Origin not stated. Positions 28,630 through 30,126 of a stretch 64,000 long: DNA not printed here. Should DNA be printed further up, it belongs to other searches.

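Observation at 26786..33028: Six-gene nucleotide-modifying operon (kinase, NTase, HIT-like, P-loop, His-phosphatase, Nudix) under a leader attenuator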

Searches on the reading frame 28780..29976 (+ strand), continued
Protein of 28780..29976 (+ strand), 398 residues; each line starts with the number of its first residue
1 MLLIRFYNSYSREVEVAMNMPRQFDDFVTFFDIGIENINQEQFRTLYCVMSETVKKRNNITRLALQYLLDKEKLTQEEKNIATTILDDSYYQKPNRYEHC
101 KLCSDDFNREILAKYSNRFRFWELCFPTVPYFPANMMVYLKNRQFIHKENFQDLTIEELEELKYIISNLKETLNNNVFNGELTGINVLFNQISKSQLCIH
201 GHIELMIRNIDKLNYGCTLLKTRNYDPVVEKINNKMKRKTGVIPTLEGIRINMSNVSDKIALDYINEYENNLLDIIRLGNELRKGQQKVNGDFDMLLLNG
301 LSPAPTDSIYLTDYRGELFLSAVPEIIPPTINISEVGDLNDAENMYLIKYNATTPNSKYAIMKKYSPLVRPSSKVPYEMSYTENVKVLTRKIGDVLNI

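Call 55: find_related_loci(query=A1, collection=genome_contigs, flank=9000)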
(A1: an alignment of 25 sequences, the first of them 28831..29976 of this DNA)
Query A1 (381 aa) in genome_contigs; peptide patterns used: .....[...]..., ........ (x = any residue, [..] = any of these).
52 stretches matched a pattern; 21 encode a relative of the query (tblastn E <= 1e-3); 21 distinct loci.
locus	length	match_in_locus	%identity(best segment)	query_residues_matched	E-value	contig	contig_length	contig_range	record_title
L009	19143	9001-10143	92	1-381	0e+0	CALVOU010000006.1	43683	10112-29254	MAG: uncultured Bacilli bacterium isolate BRZ_II__bin7 genome assembly, contig: BRZ_II__NODE_1128_length_43683_cov_8.558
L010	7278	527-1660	60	1-379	5e-154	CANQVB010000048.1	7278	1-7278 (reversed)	MAG: uncultured Bacilli bacterium isolate Lapin-033__bin34 genome assembly, contig: Lapin-033__NODE_8439_length_7278_cov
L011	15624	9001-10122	61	5-379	9e-153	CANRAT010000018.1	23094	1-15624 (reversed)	MAG: uncultured Bacilli bacterium isolate Lapin-016__bin53 genome assembly, contig: Lapin-016__NODE_1899_length_23094_co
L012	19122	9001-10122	62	5-379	3e-149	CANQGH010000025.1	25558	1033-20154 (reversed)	MAG: uncultured Bacilli bacterium isolate Lapin-001__bin74 genome assembly, contig: Lapin-001__NODE_2200_length_25558_co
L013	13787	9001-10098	62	5-371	6e-153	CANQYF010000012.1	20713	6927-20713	MAG: uncultured Bacilli bacterium isolate Lapin-015__bin82 genome assembly, contig: Lapin-015__NODE_2338_length_20713_co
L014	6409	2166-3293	54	3-379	4e-134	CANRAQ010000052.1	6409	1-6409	MAG: uncultured Bacilli bacterium isolate Lapin-016__bin43 genome assembly, contig: Lapin-016__NODE_11355_length_6409_co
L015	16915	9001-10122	43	2-379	6e-92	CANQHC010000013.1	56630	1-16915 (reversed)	MAG: uncultured Clostridia bacterium isolate Lapin-028__bin33 genome assembly, contig: Lapin-028__NODE_519_length_56630_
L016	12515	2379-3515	42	1-379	8e-92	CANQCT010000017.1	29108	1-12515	MAG: uncultured Clostridia bacterium isolate Lapin-005__bin59 genome assembly, contig: Lapin-005__NODE_2041_length_29108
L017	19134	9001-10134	43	2-379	4e-91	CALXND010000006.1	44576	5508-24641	MAG: uncultured Clostridia bacterium isolate BRZ_FC__bin47 genome assembly, contig: BRZ_FC__NODE_808_length_44576_cov_11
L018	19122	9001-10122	43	2-379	1e-87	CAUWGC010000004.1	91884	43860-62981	MAG: uncultured Clostridia bacterium isolate ERS329806__bin63 genome assembly, contig: ERS329806_NODE_250_length_91884_c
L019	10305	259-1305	42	10-358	4e-86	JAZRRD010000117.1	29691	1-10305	MAG: Bacilli bacterium isolate T1900045356_YK20190046.MAGScoT_cleanbin_000024 SGB_6794_k141_2600105, whole genome shotgu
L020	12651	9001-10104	38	10-379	1e-79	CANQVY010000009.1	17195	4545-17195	MAG: uncultured Bacilli bacterium isolate Lapin-014__bin4 genome assembly, contig: Lapin-014__NODE_2757_length_17195_cov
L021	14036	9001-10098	38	12-379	1e-78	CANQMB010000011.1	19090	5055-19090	MAG: uncultured Bacilli bacterium isolate Lapin-014__bin60 genome assembly, contig: Lapin-014__NODE_2348_length_19090_co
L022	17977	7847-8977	43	3-379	8e-91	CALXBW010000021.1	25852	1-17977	MAG: uncultured Clostridia bacterium isolate BRZ_MK__bin25 genome assembly, contig: BRZ_MK__NODE_1524_length_25852_cov_9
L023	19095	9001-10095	38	10-375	6e-78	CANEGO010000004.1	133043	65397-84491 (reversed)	MAG TPA_asm: uncultured Clostridium sp. isolate SRR18439538_bin.11_metawrap_v1.3_MAG genome assembly, contig: NODE.57_le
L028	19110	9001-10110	33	10-379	1e-54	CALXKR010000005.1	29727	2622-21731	MAG: uncultured Clostridia bacterium isolate BRZ_QR__bin86 genome assembly, contig: BRZ_QR__NODE_1278_length_29727_cov_7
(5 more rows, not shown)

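Call 62: search_protein_families(library=pfam, proteins=[L023:3713-4483:+, L023:4428-5078:+, L023:6090-7733:+, L028:4033-5805:+, L028:5820-6848:+, L028:6849-7883:+, L028:7896-8972:+, L028:10143-10778:+, L020:5467-7395:+, L021:6810-7775:+], max_evalue=0.01)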
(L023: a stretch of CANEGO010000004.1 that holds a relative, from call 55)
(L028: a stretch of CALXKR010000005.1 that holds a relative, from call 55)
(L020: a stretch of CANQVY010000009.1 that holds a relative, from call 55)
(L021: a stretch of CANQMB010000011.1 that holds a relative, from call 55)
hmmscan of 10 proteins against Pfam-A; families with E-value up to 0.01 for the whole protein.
L023:3713-4483:+ (256 aa): 1 family
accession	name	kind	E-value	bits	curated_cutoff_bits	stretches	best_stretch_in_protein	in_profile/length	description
PF01564.23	Spermine_synth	-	0.0069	16.4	22.9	0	129-194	119-183/186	Spermine/spermidine synthase domain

L023:4428-5078:+ (216 aa): 3 families
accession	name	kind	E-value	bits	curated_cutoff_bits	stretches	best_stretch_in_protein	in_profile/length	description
PF13419.12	HAD_2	-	5.9e-06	27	23.8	1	33-202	1-171/178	Haloacid dehalogenase-like hydrolase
PF05822.18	UMPH-1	-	7.5e-05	22.8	23.7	1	81-163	58-142/246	Pyrimidine 5'-nucleotidase (UMPH-1)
PF12710.13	HAD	-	0.0011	19.9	27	1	33-152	1-130/189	haloacid dehalogenase-like hydrolase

L023:6090-7733:+ (547 aa): 3 families
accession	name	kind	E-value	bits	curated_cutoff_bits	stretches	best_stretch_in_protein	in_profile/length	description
PF16861.10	Carbam_trans_C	-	2.9e-68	229.2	27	1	374-543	1-170/170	Carbamoyltransferase C-terminus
PF02543.21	Carbam_trans_N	-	2.3e-36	126.4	24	2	84-310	117-346/346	Carbamoyltransferase N-terminus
PF22521.2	HypF_C_2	-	0.00017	21.9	27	1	233-307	162-240/241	Carbamoyltransferase, Kae1-like Domain, second subdomain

L028:4033-5805:+ (590 aa): 2 families
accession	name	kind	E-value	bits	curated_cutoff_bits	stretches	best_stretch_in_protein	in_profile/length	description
PF01136.24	Peptidase_U32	-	1.8e-69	234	22.4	2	81-296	5-229/233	Peptidase family U32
PF04055.27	Radical_SAM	-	0.00082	20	29.5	1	14-82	92-164/166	Radical SAM superfamily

L028:5820-6848:+ (342 aa): 3 families
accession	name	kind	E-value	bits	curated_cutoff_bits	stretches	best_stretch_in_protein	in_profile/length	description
PF00056.29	Ldh_1_N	-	4.1e-13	50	27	1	1-141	1-127/141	lactate/malate dehydrogenase, NAD binding domain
PF01118.30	Semialdhyde_dh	-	5.7e-07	30.4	26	1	3-98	2-95/121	Semialdehyde dehydrogenase, NAD binding domain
PF07993.18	NAD_binding_4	-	0.00014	21.5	20.1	1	6-58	2-54/258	Male sterility protein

L028:6849-7883:+ (344 aa): 2 families
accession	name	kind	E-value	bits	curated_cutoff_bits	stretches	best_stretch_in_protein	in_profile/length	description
PF00793.26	DAHP_synth_1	-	2.1e-55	187.9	25.5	1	82-330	4-264/270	DAHP synthetase I family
PF03102.20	NeuB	-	2.7e-10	40.6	22.1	1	151-336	61-235/241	NeuB family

L028:7896-8972:+ (358 aa): 8 families
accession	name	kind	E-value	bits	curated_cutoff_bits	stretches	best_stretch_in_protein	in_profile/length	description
PF00069.31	Pkinase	-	5.6e-28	98.5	31.7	1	109-334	31-252/263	Protein kinase domain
PF07714.23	PK_Tyr_Ser-Thr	-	1.4e-16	61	23.1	1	112-294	37-212/258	Protein tyrosine and serine/threonine kinase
PF03109.22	ABC1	-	9.7e-07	28.6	22.9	1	159-232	145-214/244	ABC1 atypical kinase-like domain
PF06293.20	Kdo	-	8.6e-06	25.8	21.3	1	99-230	33-167/207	Lipopolysaccharide kinase (Kdo/WaaP) family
PF01636.29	APH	-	1.2e-05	25.6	23.2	1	205-232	170-197/239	Phosphotransferase enzyme family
PF01633.27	Choline_kinase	-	6.5e-05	22.8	29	1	176-236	133-195/300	Choline/ethanolamine kinase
PF22303.2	OspG_kinase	-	8.4e-05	23.1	27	1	180-239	80-136/152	Protein kinase OspG, kinase domain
PF17667.7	Pkinase_fungal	-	0.0037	16.5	24.1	1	184-254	286-361/387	Fungal protein kinase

L028:10143-10778:+ (211 aa): 1 family
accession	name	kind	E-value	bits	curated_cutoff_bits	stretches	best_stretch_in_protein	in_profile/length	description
PF00300.27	His_Phos_1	-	1.9e-21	77.1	21.7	1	5-162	1-158/194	Histidine phosphatase superfamily (branch 1)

L020:5467-7395:+ (642 aa): 0 families

L021:6810-7775:+ (321 aa): 1 family
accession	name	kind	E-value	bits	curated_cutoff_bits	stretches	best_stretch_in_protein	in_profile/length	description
PF16861.10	Carbam_trans_C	-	1.2e-69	233.7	27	1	152-321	1-170/170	Carbamoyltransferase C-terminus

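Call 90: search_dna_similar(query=window:28831-29976:+, collection=phages, mode=protein, max_evalue=0.001, max_rows=10)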
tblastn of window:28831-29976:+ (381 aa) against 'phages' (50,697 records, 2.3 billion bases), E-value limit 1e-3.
No match.

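Call 91: search_dna_similar(query=window:28831-29976:+, collection=plasmids, mode=protein, max_evalue=0.001, max_rows=10)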
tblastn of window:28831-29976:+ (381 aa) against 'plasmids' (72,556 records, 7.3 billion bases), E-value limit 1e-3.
No match.

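Call 93: find_related_loci(query=A1, collection=viral_contigs, flank=8000)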
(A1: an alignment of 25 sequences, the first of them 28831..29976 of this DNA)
Query A1 (381 aa) in viral_contigs; peptide patterns used: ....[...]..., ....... (x = any residue, [..] = any of these).
210 stretches matched a pattern, but none encodes a relative of the query by tblastn (E <= 1e-3).

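Call 96: search_protein_families(library=ncbifam, proteins=[L007:6436-8007:+, L007:8143-9408:+, L007:9424-9990:+, L007:10001-10790:+, L028:4033-5805:+, L028:5820-6848:+, L028:6849-7883:+, L023:6090-7733:+, L001:13189-13908:+], max_evalue=0.0001)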
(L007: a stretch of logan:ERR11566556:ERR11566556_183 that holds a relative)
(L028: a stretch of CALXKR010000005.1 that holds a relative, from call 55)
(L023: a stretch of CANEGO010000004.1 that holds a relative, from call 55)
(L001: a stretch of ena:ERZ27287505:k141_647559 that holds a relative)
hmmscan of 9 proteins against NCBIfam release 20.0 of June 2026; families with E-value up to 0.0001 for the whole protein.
L007:6436-8007:+ (523 aa): 0 families

L007:8143-9408:+ (421 aa): 25 families
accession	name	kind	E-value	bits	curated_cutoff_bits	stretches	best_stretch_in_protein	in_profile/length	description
TIGR02026.1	BchE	equivalog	2.6e-26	92.6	481.35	1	147-405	143-414/497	magnesium-protoporphyrin IX monomethyl ester anaerobic oxidative cyclase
TIGR04013.1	B12_SAM_MJ_1487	hypoth_equivalog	2.7e-20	72.6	251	1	59-361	31-331/382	TIGR04013 family B12-binding domain/radical SAM domain-containing protein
TIGR04385.1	B12_rSAM_cofa1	equivalog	1.5e-19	70.6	450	1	36-360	27-361/438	B12 lower ligand biosynthesis radical SAM protein BzaD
TIGR04072.2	rSAM_ladder_B12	equivalog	3.7e-19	68.7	360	1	192-365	175-351/443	lipid biosynthesis B12-binding/radical SAM protein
TIGR04479.1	bcpD_PhpK_rSAM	subfamily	1.1e-18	66.9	600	1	147-364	193-410/504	PhpK family radical SAM P-methyltransferase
TIGR03471.1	HpnJ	equivalog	1e-16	60.9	577.6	1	70-365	68-367/472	hopanoid biosynthesis associated radical SAM protein HpnJ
NF050148.1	rSAM_ApyD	equivalog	3.2e-15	55.5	750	1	196-362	198-365/645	RiPP biosynthesis radical SAM protein ApyD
NF040542.1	rSAM_RCCLKC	equivalog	1.9e-13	50.3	450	1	80-369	59-358/423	arsinothricin biosynthesis radical SAM protein ArsL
NF038361.1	rSAM_Sden_1168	equivalog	1.9e-13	49.8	575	1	194-360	279-448/560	Sden_1168 family B12-binding radical SAM P-methyltransferase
NF033070.1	rSAM_AprD4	equivalog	3.5e-13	49.2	500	1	194-362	193-365/456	AprD4 family radical SAM diol-dehydratase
NF040546.1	rSAM_CUAEP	equivalog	5.7e-11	41.8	500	1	88-364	66-342/468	CUAEP/CCAEP-tail radical SAM (seleno)protein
NF045585.1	rSAM_slr0320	equivalog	9.1e-11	40.9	775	1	198-334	236-378/511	photosystem II high light acclimation radical SAM protein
TIGR01212.1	TIGR01212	equivalog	1.2e-10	41.1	180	1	209-365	39-207/302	tRNA modification radical SAM protein MnmL/YtqA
TIGR04014.1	B12_SAM_MJ_0865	equivalog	6.1e-10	38.4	360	1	89-364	57-337/434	methyl-coenzyme M reductase glutamine C-methyltransferase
TIGR04295.1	B12_rSAM_oligo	hypoth_equivalog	1.6e-08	33.7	400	1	196-317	199-315/422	TIGR04295 family B12-binding domain-containing radical SAM protein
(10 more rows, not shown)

L007:9424-9990:+ (188 aa): 0 families

L007:10001-10790:+ (263 aa): 1 family
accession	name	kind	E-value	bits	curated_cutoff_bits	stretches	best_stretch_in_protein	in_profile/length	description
NF041574.1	antitoxPezT_Strep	equivalog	2.7e-06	26.8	470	1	18-152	26-160/251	type II toxin-antitoxin system toxin PezT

L028:4033-5805:+ (590 aa): 4 families
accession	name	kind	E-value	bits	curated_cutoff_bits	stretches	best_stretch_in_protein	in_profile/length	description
NF011996.0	PRK15452.1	equivalog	1.8e-57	195.2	534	2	1-209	2-209/449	prephenate-dependent tRNA uridine(34) hydroxylase TrhP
NF047963.1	quinone_UbiU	equivalog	1.6e-52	178.7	440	2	4-198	1-197/331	ubiquinone anaerobic biosynthesis protein UbiU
NF047965.1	quinone_UbiV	equivalog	5.1e-12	45.9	275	1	417-498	92-175/292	ubiquinone anaerobic biosynthesis protein UbiV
NF011991.0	PRK15447.1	equivalog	3.7e-11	43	283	0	88-179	85-180/302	U32 family peptidase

L028:5820-6848:+ (342 aa): 6 families
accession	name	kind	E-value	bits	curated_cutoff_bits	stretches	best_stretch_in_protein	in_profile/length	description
NF004863.0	PRK06223.1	subfamily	1.5e-22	80.1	283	1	1-232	4-218/313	malate dehydrogenase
TIGR01763.1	MalateDH_bact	equivalog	2.2e-18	66.5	351.85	1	1-164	2-153/305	malate dehydrogenase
TIGR01771.1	L-LDH-NAD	equivalog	1.7e-13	50.6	303.55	1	5-183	1-169/299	L-lactate dehydrogenase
NF000824.0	PRK00066.1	subfamily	2.7e-13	49.9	339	1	2-229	8-224/316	L-lactate dehydrogenase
NF041314.1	Malate_DH_Halo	equivalog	6.5e-08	32.1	550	1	2-232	3-216/304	malate dehydrogenase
TIGR01772.1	MDH_euk_gproteo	equivalog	7.3e-05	22.2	273.05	0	2-138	1-123/313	malate dehydrogenase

L028:6849-7883:+ (344 aa): 12 families
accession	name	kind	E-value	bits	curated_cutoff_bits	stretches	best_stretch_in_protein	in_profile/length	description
NF006421.0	PRK08673.1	subfamily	2e-86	290.3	335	1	1-340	1-336/338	3-deoxy-7-phosphoheptulonate synthase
TIGR01361.1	DAHP_synth_Bsub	equivalog_domain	5.5e-77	258.7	267.75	1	93-332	23-259/260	3-deoxy-7-phosphoheptulonate synthase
NF009239.0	PRK12595.1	equivalog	1.7e-71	241.1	279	1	93-338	116-358/360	bifunctional 3-deoxy-7-phosphoheptulonate synthase/chorismate mutase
NF009933.0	PRK13396.1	subfamily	8.4e-65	219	486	1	88-337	94-341/352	3-deoxy-7-phosphoheptulonate synthase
NF041229.1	BagF_FevY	exception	7.4e-52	176.6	700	1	96-312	91-306/340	phospho-2-dehydro-3-deoxyheptonate aldolase BagF/FevY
NF003543.0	PRK05198.1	equivalog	6.1e-28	97.6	242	1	87-337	9-271/273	3-deoxy-8-phosphooctulonate synthase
TIGR01362.1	KDO8P_synth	equivalog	1.1e-26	93.6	314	1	96-337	3-256/258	3-deoxy-8-phosphooctulonate synthase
NF009109.0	PRK12457.1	equivalog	8.5e-13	48.2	457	1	82-336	3-271/281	3-deoxy-8-phosphooctulonate synthase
TIGR03569.1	NeuB_NnaB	equivalog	2.8e-08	33.2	399.65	1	150-336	80-257/329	N-acetylneuraminate synthase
TIGR03586.1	PseI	equivalog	6e-06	25.7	340.25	1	149-332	77-252/327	pseudaminic acid synthase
NF009395.0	PRK12755.1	subfamily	1.6e-05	23.8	343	0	78-136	38-103/355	3-deoxy-7-phosphoheptulonate synthase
TIGR00034.1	aroFGH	equivalog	8.4e-05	21.5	173.2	0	76-135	30-95/342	3-deoxy-7-phosphoheptulonate synthase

L023:6090-7733:+ (547 aa): 2 families
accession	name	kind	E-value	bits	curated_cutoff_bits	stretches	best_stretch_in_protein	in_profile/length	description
NF041651.1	nodul_NodU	equivalog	2.7e-42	145.3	1000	1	371-513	386-527/556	nodulation protein NodU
TIGR00143.1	hypF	equivalog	9.7e-08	30.6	466.1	0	235-310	658-738/741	carbamoyltransferase HypF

L001:13189-13908:+ (239 aa): 224 families (the best 25 are shown)
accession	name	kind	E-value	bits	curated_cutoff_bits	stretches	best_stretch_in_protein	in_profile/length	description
NF009466.0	PRK12826.1-2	subfamily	7.3e-44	150.1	222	1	2-236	3-244/248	3-oxoacyl-ACP reductase FabG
NF005067.0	PRK06484.1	equivalog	6.4e-40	137.2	713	1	3-237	10-252/524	short chain dehydrogenase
TIGR01830.1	3oxo_ACP_reduc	equivalog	1.7e-39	135.9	297.75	1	6-235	2-237/239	3-oxoacyl-[acyl-carrier-protein] reductase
NF005559.1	PRK07231.1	subfamily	3.1e-39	135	215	1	3-237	5-248/249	glucose 1-dehydrogenase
NF004198.0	PRK05653.1-3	equivalog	4.6e-39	134.3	296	1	2-237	7-247/248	3-oxoacyl-ACP reductase FabG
NF009464.0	PRK12824.1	subfamily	1.6e-38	132.8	269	1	1-236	1-242/245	3-oxoacyl-ACP reductase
NF006693.0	PRK09242.1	equivalog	2.1e-37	128.7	328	1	3-236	11-253/258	SDR family oxidoreductase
NF005056.0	PRK06463.1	equivalog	3e-37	128.2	339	1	2-236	7-247/255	3-ketoacyl-(acyl-carrier-protein) reductase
NF006493.1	PRK08936.1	subfamily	3.3e-37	128.2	420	1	3-238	8-252/261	glucose-1-dehydrogenase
NF005893.0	PRK07856.1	equivalog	1.3e-36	126.1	255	1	3-235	10-240/255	SDR family oxidoreductase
NF052558.1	MBtsdlDhBudC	equivalog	1.5e-36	126.3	270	1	2-236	3-241/250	meso-2,3-butanediol dehydrogenase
NF005118.0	PRK06550.1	equivalog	1.6e-36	126.3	270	1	1-237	4-234/236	3-oxoacyl-ACP reductase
NF009384.0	PRK12743.1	equivalog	5.4e-36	124.1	264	1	1-236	5-247/258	SDR family oxidoreductase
TIGR01963.1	PHB_DH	subfamily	5.7e-36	124.1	307.05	1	3-235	2-251/255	3-hydroxybutyrate dehydrogenase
TIGR04316.1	dhbA_paeA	equivalog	2.5e-35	122.3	300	1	6-238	2-249/250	2,3-dihydro-2,3-dihydroxybenzoate dehydrogenase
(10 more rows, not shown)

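Call 109: fold_search(model_id=the predicted structure, library=pdb)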
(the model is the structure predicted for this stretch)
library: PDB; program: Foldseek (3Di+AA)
matches with E <= 10: 641; with E <= 0.001: 1
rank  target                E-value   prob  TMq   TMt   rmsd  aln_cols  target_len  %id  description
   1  3jb9_c                4.3e-04  0.98  0.27  0.33  17.1       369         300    8  Cryo-EM structure of the yeast spliceosome at 3.6 angstrom resolution (released 2015-09-23)
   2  9l5r_U                5.1e-03  0.82  0.28  0.30  15.5       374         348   12  Cryo-EM structure of the thermophile spliceosome (state ILS) (released 2025-03-12)
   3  6gqd                  6.4e-03  0.99  0.21  0.23   9.5       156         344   12  Structure of human galactose-1-phosphate uridylyltransferase (GALT), with crystallization epitope mutations A21Y:A22T:T2 (released 2018-07-18)
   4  6id0_U                8.0e-03  0.99  0.29  0.31  11.5       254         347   12  Cryo-EM structure of a human intron lariat spliceosome prior to Prp43 loaded (ILS1 complex) at 2.9 angstrom resolution (released 2019-03-13)
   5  6k5z_B                9.5e-03  0.99  0.21  0.25   8.2       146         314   18  Structure of uridylyltransferase (released 2019-12-18)
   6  3o0m_B                1.0e-02  1.00  0.23  0.57   9.2       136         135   18  Crystal structure of a ZN-bound histidine triad family protein from Mycobacterium smegmatis (released 2010-08-04)
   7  3ano_B                1.2e-02  0.97  0.19  0.38  11.5       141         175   15  Crystal Structure of a Novel Diadenosine 5',5'''-P1,P4-Tetraphosphate Phosphorylase from Mycobacterium tuberculosis H3 (released 2011-05-18)
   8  5in3_B                1.9e-02  0.98  0.21  0.24   8.2       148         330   12  Crystal structure of glucose-1-phosphate bound nucleotidylated human galactose-1-phosphate uridylyltransferase (released 2016-03-30)
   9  4qvu                  1.9e-02  0.75  0.26  0.40  10.6       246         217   11  Crystal structure of a DUF4931 family protein (BCE0241) from Bacillus cereus ATCC 10987 at 2.65 A resolution (released 2014-08-06)
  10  3o0m_A                2.4e-02  0.99  0.23  0.56   6.3       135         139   18  Crystal structure of a ZN-bound histidine triad family protein from Mycobacterium smegmatis (released 2010-08-04)
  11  4eqe_A                2.4e-02  0.98  0.20  0.54   5.6       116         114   14  Crystal structure of histidine triad nucleotide-binding protein 1 (HINT1) from human complexed with Lys-AMS (released 2012-05-02)
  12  3ksv                  2.4e-02  0.98  0.25  0.58   4.8       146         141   19  Hypothetical protein from Leishmania major (released 2010-01-12)
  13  5km6                  2.5e-02  0.98  0.19  0.54   4.0       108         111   14  Human Histidine Triad Nucleotide Binding Protein 1 (hHint1) H112N mutant Ara-A nucleoside phosphoramidate substrate comp (released 2017-06-28)
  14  6k5z_A                2.7e-02  0.90  0.21  0.26  14.9       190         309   16  Structure of uridylyltransferase (released 2019-12-18)
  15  6af2_D                2.8e-02  1.00  0.19  0.47   2.7        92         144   22  Crystal structure of N-terminus deletion mutant of Mycobacterium avium diadenosine 5',5'''-P1,P4-tetraphosphate phosph (released 2019-08-14)
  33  6af2_A                4.5e-02  0.94  0.19  0.47  10.0       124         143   17  Crystal structure of N-terminus deletion mutant of Mycobacterium avium diadenosine 5',5'''-P1,P4-tetraphosphate phosph (released 2019-08-14)
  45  3ano_A                5.9e-02  0.99  0.19  0.43   2.7        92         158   21  Crystal Structure of a Novel Diadenosine 5',5'''-P1,P4-Tetraphosphate Phosphorylase from Mycobacterium tuberculosis H3 (released 2011-05-18)
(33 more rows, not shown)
